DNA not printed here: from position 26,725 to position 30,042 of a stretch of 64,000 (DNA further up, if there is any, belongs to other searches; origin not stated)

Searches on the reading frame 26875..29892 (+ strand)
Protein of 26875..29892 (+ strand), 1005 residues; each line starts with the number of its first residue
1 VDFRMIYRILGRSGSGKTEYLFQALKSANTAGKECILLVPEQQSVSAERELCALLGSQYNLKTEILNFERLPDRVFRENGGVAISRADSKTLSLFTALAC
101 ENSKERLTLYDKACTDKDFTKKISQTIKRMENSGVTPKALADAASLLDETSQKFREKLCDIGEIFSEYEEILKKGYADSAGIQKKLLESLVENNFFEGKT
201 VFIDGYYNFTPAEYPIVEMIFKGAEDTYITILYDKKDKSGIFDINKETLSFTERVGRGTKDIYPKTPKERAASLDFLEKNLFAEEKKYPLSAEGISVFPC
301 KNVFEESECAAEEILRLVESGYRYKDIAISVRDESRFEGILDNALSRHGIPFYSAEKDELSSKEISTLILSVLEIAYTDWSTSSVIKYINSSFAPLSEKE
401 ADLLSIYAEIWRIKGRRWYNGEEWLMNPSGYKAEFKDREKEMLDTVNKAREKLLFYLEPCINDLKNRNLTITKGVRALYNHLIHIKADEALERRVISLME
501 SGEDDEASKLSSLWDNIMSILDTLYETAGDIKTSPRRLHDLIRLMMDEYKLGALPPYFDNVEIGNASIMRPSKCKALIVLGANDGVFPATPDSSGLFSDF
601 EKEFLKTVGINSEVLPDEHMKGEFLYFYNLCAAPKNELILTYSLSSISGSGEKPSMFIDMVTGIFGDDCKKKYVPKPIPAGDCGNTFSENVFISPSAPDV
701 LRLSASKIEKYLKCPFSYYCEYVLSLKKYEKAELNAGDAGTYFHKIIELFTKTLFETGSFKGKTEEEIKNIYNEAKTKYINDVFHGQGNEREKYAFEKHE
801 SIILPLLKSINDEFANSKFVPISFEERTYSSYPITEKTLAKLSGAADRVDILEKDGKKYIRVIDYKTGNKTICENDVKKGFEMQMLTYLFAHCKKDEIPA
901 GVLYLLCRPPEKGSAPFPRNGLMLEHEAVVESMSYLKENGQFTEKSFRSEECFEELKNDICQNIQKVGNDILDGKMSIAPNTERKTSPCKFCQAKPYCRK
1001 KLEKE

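Call 63: search_protein_families(library=pfam, proteins=[window:26875-29892:+], max_evalue=0.00001)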
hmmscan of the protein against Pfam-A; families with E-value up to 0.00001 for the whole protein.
window:26875-29892:+ (1005 aa): 2 families
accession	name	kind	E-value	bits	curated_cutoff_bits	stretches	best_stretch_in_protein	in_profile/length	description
PF21445.3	ADDB_N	-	2.4e-51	175.1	26.6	1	9-247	2-253/290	ADDB, N-terminal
PF12705.13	PDDEXK_1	-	1.1e-35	124.2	22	1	702-999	1-247/247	PD-(D/E)XK nuclease superfamily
